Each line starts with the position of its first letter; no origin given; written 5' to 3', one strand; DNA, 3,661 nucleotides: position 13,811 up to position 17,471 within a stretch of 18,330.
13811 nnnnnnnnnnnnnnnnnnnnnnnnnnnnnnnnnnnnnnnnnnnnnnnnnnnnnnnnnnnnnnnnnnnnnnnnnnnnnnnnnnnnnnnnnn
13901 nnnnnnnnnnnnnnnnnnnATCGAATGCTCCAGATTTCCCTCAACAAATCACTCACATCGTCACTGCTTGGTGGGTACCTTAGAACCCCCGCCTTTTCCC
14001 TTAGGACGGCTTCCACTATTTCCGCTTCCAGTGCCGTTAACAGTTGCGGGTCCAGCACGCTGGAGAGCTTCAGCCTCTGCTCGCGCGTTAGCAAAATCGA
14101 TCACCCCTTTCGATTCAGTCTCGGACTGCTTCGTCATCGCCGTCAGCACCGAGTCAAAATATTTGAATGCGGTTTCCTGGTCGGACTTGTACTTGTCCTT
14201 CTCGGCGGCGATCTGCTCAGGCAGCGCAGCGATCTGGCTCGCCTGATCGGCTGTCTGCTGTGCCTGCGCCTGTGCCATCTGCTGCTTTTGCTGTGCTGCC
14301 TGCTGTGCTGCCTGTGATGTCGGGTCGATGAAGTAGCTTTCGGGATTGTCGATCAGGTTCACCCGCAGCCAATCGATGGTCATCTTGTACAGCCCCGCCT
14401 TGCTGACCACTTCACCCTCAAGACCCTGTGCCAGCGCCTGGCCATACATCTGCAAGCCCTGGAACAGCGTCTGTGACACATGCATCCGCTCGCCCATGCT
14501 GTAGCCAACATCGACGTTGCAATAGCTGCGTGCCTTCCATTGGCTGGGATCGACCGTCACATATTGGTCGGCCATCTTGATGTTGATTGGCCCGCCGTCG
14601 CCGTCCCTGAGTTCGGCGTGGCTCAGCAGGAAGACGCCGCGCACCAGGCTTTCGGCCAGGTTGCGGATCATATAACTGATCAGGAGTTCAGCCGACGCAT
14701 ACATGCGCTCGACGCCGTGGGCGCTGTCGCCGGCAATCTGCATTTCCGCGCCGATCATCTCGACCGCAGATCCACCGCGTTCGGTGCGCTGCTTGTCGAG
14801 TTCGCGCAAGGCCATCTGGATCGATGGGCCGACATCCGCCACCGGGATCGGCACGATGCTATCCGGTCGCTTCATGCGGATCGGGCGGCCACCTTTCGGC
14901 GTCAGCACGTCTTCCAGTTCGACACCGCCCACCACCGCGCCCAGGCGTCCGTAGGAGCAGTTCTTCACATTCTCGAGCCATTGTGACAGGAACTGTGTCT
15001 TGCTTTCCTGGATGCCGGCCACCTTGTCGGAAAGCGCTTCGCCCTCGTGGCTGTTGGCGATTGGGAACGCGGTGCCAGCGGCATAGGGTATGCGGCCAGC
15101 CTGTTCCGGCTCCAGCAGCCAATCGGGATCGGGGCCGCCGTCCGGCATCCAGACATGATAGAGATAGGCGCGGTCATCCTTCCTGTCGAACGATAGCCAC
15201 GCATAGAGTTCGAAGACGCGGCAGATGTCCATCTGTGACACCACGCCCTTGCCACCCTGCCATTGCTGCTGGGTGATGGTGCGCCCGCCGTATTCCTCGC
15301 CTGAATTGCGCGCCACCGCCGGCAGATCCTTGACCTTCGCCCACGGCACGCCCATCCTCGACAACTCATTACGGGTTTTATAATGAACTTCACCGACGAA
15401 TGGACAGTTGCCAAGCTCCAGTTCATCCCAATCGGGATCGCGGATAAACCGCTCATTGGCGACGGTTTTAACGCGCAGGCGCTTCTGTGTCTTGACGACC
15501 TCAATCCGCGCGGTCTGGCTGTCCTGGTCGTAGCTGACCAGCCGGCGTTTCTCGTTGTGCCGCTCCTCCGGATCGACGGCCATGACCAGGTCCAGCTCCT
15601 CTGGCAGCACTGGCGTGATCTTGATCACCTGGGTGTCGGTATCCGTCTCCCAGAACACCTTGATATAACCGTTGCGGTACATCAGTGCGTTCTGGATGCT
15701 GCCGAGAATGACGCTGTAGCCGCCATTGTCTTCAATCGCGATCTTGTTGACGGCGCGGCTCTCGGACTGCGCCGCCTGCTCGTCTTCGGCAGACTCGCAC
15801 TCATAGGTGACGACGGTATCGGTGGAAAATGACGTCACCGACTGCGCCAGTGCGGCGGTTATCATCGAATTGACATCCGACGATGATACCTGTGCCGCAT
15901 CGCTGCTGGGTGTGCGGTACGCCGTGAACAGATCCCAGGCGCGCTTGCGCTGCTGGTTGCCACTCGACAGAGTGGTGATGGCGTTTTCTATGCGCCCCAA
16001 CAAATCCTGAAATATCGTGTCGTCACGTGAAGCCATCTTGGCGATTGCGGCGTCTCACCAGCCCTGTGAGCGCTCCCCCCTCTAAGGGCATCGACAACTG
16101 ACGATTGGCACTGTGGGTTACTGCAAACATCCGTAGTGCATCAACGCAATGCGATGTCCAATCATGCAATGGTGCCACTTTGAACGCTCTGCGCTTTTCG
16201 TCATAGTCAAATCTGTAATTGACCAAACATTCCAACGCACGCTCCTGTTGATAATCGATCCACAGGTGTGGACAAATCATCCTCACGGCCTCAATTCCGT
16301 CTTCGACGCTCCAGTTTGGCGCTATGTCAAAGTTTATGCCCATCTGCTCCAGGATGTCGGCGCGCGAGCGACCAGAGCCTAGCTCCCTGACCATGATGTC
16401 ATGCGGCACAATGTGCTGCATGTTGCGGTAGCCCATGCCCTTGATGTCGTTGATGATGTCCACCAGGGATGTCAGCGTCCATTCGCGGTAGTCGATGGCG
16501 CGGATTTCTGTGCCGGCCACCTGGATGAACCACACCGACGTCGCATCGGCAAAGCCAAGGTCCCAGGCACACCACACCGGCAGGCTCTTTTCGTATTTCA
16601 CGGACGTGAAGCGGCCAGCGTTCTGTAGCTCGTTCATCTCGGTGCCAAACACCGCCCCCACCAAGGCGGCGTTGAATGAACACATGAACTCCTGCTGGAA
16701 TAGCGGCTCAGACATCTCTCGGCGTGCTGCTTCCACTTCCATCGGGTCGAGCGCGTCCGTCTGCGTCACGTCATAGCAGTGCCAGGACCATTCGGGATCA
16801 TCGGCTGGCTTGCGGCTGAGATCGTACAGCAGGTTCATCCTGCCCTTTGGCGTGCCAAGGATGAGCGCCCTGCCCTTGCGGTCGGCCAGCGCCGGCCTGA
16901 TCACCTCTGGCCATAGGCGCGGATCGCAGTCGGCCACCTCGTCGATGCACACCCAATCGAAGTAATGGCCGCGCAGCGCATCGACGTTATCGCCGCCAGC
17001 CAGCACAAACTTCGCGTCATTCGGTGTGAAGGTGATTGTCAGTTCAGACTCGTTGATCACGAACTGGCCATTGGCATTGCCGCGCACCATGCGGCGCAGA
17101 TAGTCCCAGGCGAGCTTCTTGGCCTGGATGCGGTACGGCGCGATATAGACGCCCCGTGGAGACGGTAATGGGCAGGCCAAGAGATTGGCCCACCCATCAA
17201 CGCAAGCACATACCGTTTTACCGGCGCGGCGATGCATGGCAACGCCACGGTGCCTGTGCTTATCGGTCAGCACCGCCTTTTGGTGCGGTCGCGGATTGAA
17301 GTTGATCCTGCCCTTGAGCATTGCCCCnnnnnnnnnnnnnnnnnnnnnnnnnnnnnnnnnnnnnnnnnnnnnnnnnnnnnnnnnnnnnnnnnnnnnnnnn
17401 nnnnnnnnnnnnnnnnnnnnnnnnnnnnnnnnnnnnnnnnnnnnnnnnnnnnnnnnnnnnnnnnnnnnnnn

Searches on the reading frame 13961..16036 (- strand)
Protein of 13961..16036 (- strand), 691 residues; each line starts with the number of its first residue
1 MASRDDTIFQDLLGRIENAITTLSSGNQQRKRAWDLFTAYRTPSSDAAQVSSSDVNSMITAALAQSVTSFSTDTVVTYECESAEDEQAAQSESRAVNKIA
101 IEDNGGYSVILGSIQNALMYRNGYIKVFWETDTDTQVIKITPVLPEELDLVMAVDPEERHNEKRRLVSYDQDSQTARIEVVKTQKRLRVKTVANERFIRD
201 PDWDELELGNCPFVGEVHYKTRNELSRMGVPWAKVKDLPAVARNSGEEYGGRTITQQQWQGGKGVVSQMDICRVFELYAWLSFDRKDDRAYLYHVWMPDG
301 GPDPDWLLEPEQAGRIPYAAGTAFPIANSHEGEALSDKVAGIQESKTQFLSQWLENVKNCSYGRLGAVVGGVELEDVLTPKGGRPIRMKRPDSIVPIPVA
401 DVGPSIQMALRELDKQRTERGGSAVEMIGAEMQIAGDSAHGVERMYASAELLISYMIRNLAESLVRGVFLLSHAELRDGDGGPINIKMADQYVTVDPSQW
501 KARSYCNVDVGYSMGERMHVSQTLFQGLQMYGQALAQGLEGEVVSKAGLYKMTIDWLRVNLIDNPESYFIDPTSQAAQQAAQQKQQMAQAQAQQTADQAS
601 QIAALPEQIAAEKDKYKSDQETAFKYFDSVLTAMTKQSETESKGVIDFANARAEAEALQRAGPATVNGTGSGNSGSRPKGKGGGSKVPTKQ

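Call 22: search_protein_families(library=pfam, proteins=[window:13961-16036:-], max_evalue=0.01)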
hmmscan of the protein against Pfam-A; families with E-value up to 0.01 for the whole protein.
window:13961-16036:- (691 aa): 1 family
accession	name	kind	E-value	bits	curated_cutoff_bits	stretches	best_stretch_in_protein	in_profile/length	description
PF23899.1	SU10_portal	-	1.5e-96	324.6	30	1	15-598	8-591/593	Phage SU10 portal protein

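Call 23: search_protein_families(library=phrogs, proteins=[window:13961-16036:-], max_evalue=0.01)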
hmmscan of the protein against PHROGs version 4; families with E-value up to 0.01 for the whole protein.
window:13961-16036:- (691 aa): 2 families
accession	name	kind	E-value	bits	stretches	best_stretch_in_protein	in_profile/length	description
phrog_1216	-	head and packaging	3.6e-66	225.1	1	5-640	13-652/714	portal protein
phrog_332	-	connector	1.6e-10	41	1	255-608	213-547/560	head-tail adaptor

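Call 35: search_dna_similar(query=window:13961-16036:-, collection=phages, mode=protein, max_rows=25)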
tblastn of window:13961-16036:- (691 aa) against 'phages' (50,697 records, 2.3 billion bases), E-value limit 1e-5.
Records with a match: 284; places in all: 286; records where one place covers at least 80% of the query: 0.
Best place of each record, by identity: <60% 284.
By first word of the organism name: Pseudomonas 104; Escherichia 94; Vibrio 19; Aeromonas 10; Proteus 8; Sulfitobacter 7; Salmonella 7; Caudoviricetes 6; Cronobacter 5; Rhizobium 5; and 12 more.
By host as written in the record: Escherichia coli 52; Pseudomonas aeruginosa 38; - 24; Pseudomonas aeruginosa PAO1 16; Aeromonas hydrophila 8; Pseudomonas sp. 7; Vibrio parahaemolyticus 7; Sulfitobacter sp. CB2047 6; and 82 more.
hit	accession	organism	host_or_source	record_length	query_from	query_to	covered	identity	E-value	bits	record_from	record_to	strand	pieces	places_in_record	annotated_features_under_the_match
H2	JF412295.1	EBPR podovirus 2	-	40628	96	572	69%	26.5%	9e-24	113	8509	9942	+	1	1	gp17: portal protein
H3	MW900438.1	Vibrio phage vB_ValP_VA-RY-3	Vibrio alginolyticus RY-3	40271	94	574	70%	25.3%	2e-26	122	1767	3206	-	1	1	portal protein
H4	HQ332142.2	Sulfitobacter phage pCB2047-A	Sulfitobacter sp. CB2047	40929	96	572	69%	25.4%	3e-19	99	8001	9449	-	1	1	portal protein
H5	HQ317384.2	Sulfitobacter phage pCB2047-C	Sulfitobacter sp. CB2047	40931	96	572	69%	25.4%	3e-19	99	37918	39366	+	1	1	portal protein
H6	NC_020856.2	Sulfitobacter phage pCB2047-C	Sulfitobacter sp. CB2047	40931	96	572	69%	25.4%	3e-19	99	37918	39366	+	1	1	portal protein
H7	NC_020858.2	Sulfitobacter phage pCB2047-A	Sulfitobacter sp. CB2047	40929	96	572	69%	25.4%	3e-19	99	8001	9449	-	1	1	portal protein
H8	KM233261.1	Sulfitobacter phage NYA-2014a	Sulfitobacter sp. CB2047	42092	96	572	69%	25.4%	3e-19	99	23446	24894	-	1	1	putative portal protein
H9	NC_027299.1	Sulfitobacter phage NYA-2014a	Sulfitobacter sp. CB2047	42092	96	572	69%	25.4%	3e-19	99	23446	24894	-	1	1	portal protein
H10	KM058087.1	Cronobacter phage vB_CsaP_Ss1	Cronobacter sakazakii ATCC BAA 894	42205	94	574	70%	24.4%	2e-26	122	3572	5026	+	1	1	portal protein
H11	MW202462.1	Caudoviricetes sp.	Manatee Spring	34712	103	554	65%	26.0%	2e-22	109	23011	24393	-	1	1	head to tail connecting protein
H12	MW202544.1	Bacteriophage sp.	Manatee Spring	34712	103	554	65%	26.0%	2e-22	109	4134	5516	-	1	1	head to tail connecting protein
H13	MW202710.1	Caudoviricetes sp.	Manatee Spring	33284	96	554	66%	25.5%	4e-19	99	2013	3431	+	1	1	head to tail connecting protein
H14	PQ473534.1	Pseudomonas phage JB8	Pseudomonas sp.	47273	96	574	69%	24.3%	5e-22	108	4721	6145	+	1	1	portal (connector) protein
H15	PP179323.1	Pseudomonas phage Lyrsu01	Pseudomonas syringae USA0011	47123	96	574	69%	23.8%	2e-20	102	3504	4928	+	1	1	putative portal protein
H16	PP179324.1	Pseudomonas phage Lyrsu02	Pseudomonas syringae USA0011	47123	96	574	69%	23.8%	2e-20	102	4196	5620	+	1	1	putative portal protein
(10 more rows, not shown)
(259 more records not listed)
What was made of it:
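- Tried and rejected: The listed portal hits are 24-27% identical (call 35).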

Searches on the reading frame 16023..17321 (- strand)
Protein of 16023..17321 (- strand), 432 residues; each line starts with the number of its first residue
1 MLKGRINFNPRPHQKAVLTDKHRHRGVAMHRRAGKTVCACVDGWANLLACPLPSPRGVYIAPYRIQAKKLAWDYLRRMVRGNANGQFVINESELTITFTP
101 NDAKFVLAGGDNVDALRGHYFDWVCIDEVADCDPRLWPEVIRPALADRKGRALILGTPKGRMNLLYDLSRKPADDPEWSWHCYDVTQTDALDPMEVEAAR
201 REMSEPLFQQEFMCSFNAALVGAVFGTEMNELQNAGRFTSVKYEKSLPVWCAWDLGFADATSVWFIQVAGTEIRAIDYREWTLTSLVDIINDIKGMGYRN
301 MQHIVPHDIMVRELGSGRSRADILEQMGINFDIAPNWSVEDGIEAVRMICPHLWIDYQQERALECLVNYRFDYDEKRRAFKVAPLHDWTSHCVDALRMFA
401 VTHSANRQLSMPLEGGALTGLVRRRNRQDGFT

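Call 22: search_protein_families(library=pfam, proteins=[window:16023-17321:-], max_evalue=0.01)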
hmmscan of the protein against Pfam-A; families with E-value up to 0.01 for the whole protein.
window:16023-17321:- (432 aa): 0 families

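Call 23: search_protein_families(library=phrogs, proteins=[window:16023-17321:-], max_evalue=0.01)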
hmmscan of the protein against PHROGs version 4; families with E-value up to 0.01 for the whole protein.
window:16023-17321:- (432 aa): 5 families
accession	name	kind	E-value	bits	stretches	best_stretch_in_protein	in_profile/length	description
phrog_2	-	head and packaging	6.6e-39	135.3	1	2-402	259-590/807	terminase large subunit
phrog_2472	-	unknown function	1.4e-27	98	1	215-410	110-315/324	-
phrog_7579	-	head and packaging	3.7e-18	66.6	1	8-218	3-215/239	terminase large subunit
phrog_6672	-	head and packaging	0.00084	19.9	1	338-404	67-129/145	terminase large subunit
phrog_5909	-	head and packaging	0.005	17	1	152-296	3-159/285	terminase large subunit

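Call 56: find_related_loci(query=A5, collection=genome_contigs, flank=10000)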
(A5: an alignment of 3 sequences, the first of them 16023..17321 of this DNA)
Query A5 (432 aa) in genome_contigs; peptide patterns used: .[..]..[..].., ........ (x = any residue, [..] = any of these).
121 stretches matched a pattern; 2 encode a relative of the query (tblastn E <= 1e-3); 2 distinct loci.
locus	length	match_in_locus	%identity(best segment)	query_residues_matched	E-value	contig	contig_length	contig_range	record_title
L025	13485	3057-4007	35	6-329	1e-44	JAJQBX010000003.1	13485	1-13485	MAG: Oscillospiraceae bacterium isolate C.5_3 NODE_555_length_13485_cov_39.777215, whole genome shotgun sequence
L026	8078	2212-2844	27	5-226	8e-13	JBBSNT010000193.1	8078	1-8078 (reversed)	MAG: Aggregatilineales bacterium isolate LS6_sbin.11 LS6_sbin.11_K_1522328_L_8078_cov_12.0015, whole genome shotgun sequ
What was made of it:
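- Tried and rejected: Bacterial genome scan with TerL: no prophage copies (call 56), so there is no host assignment and no evidence of lysogeny.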

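Call 57: find_related_loci(query=A5, collection=viral_contigs, flank=10000)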
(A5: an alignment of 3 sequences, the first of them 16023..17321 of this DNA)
Query A5 (432 aa) in viral_contigs; peptide patterns used: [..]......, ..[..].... (x = any residue, [..] = any of these).
106 stretches matched a pattern; 26 encode a relative of the query (tblastn E <= 1e-3); 26 distinct loci.
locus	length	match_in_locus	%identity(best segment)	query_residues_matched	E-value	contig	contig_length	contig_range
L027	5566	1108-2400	84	2-432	0e+0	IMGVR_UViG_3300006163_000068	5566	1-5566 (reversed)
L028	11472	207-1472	61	1-413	4e-172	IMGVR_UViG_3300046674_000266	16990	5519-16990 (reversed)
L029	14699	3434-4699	60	1-413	9e-168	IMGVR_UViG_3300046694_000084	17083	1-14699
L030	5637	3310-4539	57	1-410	4e-164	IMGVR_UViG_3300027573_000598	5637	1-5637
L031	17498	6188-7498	56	1-424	7e-159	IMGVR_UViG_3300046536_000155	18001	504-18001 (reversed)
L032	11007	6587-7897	56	1-424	7e-159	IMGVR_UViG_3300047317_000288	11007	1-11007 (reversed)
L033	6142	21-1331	56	1-424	6e-160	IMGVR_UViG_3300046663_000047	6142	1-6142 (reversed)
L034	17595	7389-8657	55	6-423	8e-151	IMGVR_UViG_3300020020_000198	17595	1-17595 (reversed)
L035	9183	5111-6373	53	1-417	6e-149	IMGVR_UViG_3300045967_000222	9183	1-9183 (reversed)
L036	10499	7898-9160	53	1-417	6e-149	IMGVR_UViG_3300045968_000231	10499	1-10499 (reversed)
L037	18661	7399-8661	53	1-417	6e-149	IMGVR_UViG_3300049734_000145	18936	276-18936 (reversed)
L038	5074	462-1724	53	1-417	6e-151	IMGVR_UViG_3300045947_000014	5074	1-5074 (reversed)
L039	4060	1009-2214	56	5-403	2e-151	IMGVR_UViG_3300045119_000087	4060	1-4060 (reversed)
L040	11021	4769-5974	55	5-403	3e-145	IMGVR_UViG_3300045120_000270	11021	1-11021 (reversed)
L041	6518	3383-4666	53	1-428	5e-145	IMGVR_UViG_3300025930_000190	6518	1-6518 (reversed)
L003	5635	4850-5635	59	2-263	6e-104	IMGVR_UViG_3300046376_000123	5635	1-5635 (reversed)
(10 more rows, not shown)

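Call 60: search_protein_families(library=ncbifam, proteins=[L037:3115-3576:+, L031:2745-3269:+], max_evalue=0.1)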
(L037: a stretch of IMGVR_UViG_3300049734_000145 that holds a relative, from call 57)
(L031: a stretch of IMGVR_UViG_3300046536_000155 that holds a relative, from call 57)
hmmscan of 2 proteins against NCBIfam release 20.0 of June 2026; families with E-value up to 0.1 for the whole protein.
L037:3115-3576:+ (153 aa): 0 families

L031:2745-3269:+ (174 aa): 3 families
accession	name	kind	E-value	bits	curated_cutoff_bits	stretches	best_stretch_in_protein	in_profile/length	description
NF053730.1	TransRegRv1152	equivalog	0.066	13.1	170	0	53-90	46-83/120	Rv1152 family transcriptional regulator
NF047896.1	blaMIM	exception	0.082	12.2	640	1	42-96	181-234/306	MIM family subclass B3 metallo-beta-lactamase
NF051853.1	TransRegUriRCory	equivalog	0.098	11.7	550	0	52-76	5-29/327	transcriptional regulator UriR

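Call 61: search_protein_families(library=pfam, proteins=[L037:3115-3576:+, L031:2745-3269:+, L030:251-784:+, L034:4708-5226:+], max_evalue=0.1)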
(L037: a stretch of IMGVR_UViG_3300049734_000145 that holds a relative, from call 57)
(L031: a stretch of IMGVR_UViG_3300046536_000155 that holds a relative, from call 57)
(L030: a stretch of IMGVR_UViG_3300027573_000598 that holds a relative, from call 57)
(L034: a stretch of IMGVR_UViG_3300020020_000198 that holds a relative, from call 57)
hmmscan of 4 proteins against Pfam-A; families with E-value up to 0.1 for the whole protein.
L037:3115-3576:+ (153 aa): 1 family
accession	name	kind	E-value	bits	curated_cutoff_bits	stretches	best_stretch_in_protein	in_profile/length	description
PF13730.12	HTH_36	-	0.00025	21.2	25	1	23-73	6-55/55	Helix-turn-helix domain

L031:2745-3269:+ (174 aa): 8 families
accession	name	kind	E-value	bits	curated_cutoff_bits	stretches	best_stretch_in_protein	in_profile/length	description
PF13730.12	HTH_36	-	5.5e-05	23.3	25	1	23-71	2-49/55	Helix-turn-helix domain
PF01978.25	TrmB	-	0.00018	21.7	25.6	1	48-81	23-56/68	Sugar-specific transcriptional regulator TrmB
PF13545.12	HTH_Crp_2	-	0.00078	19.8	27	1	45-80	20-55/70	Crp-like helix-turn-helix domain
PF00356.27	LacI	-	0.0033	17.6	27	1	53-69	5-21/46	Bacterial regulatory proteins, lacI family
PF01431.27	Peptidase_M13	-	0.0065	16.5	24.5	1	17-119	69-164/205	Peptidase family M13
PF25213.1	HVO_A0261_N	-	0.0097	16.2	35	1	49-80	26-57/86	HVO_A0261 N-terminal domain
PF00392.27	GntR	-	0.021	14.9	27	1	52-82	29-59/64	Bacterial regulatory proteins, gntR family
PF20222.3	DUF6581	-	0.049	13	27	1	19-98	171-250/401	Family of unknown function (DUF6581)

L030:251-784:+ (177 aa): 2 families
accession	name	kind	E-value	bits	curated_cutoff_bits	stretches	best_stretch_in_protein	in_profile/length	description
PF13730.12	HTH_36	-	0.02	15.1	25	1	27-72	14-55/55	Helix-turn-helix domain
PF13545.12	HTH_Crp_2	-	0.025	14.9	27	0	38-76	18-56/70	Crp-like helix-turn-helix domain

L034:4708-5226:+ (172 aa): 7 families
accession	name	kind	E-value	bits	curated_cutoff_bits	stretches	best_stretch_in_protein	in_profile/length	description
PF13730.12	HTH_36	-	2.9e-06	27.4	25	1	25-72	7-53/55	Helix-turn-helix domain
PF13545.12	HTH_Crp_2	-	0.00045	20.6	27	1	42-78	20-56/70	Crp-like helix-turn-helix domain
PF25213.1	HVO_A0261_N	-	0.011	16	35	1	46-77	26-57/86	HVO_A0261 N-terminal domain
PF13384.12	HTH_23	-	0.031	14.6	24.6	1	46-68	19-41/50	Homeodomain-like domain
PF04218.19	CENP-B_N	-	0.033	14.3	21.2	1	45-64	23-42/53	CENP-B N-terminal DNA-binding domain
PF13551.12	HTH_29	-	0.044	14.3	28.1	0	46-83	14-50/64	Winged helix-turn helix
PF13412.12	HTH_24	-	0.06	13.4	21.9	0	46-75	19-48/48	Winged helix-turn-helix DNA-binding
